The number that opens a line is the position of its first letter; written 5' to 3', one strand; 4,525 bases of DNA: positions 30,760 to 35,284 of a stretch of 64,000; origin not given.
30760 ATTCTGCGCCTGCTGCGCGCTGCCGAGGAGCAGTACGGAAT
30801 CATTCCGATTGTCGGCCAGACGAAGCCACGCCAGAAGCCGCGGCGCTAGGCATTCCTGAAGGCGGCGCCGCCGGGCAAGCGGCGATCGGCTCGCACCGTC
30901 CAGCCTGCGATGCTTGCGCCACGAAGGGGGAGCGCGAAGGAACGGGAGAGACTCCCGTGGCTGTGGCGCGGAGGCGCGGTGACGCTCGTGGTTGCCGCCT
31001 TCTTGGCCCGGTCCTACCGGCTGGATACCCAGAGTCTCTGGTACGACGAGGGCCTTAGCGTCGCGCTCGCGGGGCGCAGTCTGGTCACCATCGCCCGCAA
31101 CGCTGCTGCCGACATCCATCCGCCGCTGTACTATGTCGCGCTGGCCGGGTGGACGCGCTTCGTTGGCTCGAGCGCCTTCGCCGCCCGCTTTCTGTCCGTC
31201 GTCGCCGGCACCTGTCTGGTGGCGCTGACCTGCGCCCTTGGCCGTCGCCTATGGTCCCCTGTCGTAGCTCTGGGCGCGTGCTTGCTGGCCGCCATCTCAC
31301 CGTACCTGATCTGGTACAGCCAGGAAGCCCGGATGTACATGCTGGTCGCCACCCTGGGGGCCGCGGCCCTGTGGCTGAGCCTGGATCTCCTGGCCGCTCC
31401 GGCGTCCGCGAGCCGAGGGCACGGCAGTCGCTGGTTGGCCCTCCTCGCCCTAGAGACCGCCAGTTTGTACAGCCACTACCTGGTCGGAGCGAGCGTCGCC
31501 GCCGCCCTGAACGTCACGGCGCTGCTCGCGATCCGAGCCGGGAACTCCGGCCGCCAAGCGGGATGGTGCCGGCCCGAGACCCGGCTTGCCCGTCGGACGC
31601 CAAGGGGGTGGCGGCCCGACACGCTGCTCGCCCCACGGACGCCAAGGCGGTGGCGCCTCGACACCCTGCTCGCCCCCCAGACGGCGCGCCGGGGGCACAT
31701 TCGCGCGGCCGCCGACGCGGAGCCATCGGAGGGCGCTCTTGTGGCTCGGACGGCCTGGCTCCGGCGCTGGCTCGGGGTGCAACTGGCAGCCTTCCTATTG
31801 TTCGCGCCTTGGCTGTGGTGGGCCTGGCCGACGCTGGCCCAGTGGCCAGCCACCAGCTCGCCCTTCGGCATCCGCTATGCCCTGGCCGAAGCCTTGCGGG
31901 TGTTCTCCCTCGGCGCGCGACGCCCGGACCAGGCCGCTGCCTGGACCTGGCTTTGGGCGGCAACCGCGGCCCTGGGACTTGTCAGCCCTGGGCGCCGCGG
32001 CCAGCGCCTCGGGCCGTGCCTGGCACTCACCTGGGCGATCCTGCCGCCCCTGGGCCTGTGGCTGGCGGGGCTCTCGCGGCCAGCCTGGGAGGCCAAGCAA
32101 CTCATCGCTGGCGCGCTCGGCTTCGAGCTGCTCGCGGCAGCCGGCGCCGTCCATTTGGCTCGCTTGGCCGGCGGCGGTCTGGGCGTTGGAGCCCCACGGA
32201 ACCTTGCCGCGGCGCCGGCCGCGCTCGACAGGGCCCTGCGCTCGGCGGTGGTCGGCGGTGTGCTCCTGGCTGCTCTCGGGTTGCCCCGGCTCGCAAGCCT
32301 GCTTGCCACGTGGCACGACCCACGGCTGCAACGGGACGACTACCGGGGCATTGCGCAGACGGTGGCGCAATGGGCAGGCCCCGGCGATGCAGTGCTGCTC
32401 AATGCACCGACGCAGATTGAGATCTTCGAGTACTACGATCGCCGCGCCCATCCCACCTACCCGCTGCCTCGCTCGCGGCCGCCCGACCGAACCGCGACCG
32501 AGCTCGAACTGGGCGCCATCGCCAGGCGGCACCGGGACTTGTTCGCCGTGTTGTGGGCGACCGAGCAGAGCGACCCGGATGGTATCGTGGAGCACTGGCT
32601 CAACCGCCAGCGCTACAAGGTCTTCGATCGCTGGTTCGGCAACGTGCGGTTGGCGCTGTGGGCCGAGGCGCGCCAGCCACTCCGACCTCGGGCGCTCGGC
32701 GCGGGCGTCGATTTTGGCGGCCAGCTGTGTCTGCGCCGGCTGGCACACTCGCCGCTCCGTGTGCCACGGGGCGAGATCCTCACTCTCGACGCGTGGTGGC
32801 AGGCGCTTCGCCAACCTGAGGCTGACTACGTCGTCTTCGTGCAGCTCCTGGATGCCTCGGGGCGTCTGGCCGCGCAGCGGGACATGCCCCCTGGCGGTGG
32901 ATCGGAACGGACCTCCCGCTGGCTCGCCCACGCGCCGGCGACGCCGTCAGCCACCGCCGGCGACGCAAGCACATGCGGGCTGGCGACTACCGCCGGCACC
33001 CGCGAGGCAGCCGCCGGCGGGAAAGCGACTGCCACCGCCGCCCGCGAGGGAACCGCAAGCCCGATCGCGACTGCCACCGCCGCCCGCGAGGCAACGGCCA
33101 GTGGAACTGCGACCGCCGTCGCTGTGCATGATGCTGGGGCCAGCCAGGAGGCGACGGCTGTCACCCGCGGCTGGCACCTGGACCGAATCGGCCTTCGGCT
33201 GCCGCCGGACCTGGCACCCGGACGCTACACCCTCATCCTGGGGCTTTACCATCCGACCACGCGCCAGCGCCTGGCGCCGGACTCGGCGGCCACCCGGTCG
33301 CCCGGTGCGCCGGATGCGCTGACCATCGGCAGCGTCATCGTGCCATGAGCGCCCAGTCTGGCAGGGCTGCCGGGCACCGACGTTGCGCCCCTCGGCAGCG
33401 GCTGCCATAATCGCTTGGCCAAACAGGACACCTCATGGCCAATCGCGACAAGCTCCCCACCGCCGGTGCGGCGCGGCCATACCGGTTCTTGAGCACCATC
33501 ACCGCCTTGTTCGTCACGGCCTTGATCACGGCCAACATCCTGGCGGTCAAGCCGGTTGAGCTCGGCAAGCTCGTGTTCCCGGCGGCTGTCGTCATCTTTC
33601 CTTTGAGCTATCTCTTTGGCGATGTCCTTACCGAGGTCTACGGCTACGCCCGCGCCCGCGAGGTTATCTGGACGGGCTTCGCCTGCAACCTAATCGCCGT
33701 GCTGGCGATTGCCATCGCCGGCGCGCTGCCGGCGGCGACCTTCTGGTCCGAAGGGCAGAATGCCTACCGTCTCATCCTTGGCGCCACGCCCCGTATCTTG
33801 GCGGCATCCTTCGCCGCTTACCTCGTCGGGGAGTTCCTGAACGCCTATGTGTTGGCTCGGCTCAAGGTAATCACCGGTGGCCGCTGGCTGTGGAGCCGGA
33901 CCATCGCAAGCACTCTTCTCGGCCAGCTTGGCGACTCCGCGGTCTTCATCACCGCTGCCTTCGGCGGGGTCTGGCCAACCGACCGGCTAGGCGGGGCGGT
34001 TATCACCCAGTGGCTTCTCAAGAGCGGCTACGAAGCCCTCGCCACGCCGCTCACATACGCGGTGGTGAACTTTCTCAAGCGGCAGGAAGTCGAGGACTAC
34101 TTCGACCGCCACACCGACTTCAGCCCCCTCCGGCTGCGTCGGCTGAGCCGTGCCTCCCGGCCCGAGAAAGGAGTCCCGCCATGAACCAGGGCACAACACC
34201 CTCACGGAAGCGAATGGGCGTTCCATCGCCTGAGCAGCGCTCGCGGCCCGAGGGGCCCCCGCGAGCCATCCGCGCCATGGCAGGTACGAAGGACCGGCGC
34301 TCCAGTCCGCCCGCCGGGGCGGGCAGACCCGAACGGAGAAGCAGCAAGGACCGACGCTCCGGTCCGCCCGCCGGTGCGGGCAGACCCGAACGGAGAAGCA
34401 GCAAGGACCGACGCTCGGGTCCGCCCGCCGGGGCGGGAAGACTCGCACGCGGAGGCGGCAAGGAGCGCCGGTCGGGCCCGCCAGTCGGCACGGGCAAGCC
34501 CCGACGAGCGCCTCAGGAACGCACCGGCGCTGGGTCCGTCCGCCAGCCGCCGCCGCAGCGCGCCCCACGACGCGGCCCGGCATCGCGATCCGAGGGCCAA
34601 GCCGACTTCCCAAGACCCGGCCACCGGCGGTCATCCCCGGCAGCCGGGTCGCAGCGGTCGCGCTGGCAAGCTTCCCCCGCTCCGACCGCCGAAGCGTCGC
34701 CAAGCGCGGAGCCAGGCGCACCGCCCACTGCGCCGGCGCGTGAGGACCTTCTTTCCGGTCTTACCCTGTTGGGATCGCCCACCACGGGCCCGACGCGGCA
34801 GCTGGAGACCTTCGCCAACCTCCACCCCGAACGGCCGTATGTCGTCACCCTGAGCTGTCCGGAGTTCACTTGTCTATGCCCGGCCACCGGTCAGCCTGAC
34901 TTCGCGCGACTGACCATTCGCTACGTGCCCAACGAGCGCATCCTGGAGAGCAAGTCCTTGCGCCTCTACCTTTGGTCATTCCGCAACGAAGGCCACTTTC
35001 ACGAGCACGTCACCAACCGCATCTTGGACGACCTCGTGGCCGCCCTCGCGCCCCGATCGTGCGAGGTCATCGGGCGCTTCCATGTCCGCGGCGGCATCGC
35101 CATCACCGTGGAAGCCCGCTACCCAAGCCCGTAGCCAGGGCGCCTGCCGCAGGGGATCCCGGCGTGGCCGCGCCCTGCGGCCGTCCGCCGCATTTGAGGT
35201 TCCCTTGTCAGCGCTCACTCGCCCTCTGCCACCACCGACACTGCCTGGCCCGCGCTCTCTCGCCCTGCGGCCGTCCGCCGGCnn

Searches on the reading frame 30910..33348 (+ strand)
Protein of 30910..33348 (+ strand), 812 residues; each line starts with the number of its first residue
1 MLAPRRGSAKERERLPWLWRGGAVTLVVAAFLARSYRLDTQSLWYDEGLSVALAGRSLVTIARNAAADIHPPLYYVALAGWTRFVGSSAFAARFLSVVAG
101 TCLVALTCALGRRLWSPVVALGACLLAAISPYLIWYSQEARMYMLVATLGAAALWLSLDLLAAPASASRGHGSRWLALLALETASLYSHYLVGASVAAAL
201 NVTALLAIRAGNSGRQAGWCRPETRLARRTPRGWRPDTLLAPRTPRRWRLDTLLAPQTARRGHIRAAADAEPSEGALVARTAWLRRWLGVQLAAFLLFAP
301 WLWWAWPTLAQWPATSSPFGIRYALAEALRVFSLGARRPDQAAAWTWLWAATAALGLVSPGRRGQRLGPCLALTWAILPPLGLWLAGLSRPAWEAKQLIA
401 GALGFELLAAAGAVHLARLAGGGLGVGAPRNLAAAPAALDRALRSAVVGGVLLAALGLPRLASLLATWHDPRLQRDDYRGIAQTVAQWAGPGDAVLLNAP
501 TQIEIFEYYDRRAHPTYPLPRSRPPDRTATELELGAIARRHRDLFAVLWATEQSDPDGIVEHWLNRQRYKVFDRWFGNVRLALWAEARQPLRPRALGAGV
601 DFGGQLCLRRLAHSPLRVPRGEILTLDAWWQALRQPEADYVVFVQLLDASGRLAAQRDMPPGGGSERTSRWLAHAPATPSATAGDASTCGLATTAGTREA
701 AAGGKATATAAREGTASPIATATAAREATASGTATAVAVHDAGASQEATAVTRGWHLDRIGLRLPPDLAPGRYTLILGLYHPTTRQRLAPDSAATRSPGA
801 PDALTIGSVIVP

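Call 4: search_protein_families(library=pfam, proteins=[window:30910-33348:+], max_evalue=0.01)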
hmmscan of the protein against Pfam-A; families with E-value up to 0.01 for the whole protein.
window:30910-33348:+ (812 aa): 1 family
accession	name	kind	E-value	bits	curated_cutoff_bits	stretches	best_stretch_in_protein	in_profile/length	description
PF13231.12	PMT_2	-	5.9e-06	27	26.1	1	70-205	2-129/160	Dolichyl-phosphate-mannose-protein mannosyltransferase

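Call 14: search_protein_families(library=ncbifam, proteins=[window:30910-33348:+], max_evalue=0.01)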
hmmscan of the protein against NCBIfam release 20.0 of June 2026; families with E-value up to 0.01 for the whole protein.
window:30910-33348:+ (812 aa): 2 families
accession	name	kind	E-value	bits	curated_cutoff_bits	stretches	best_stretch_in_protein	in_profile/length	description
TIGR03663.1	TIGR03663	subfamily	3.6e-10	39.5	126.25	1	24-203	5-161/435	flippase activity-associated protein Agl23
NF052499.1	MnslTaseMT1671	equivalog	3.9e-07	28.9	900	1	29-194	36-197/523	mannosyltransferase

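Call 24: search_solved_structures(query=window:30910-33348:+, max_evalue=1, show_alignments=2)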
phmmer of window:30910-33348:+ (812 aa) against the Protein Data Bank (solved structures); distinct sequences matched with E-value up to 1: 0.

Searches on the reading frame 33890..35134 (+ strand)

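Call 7: search_protein_families(library=pfam, proteins=[window:33890-35134:+], max_evalue=0.001)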
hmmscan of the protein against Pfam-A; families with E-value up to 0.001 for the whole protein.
window:33890-35134:+ (414 aa): 1 family
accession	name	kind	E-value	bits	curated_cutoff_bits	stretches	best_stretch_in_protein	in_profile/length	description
PF14489.11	QueF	-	1e-32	112.6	27.3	1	336-412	1-77/81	QueF-like protein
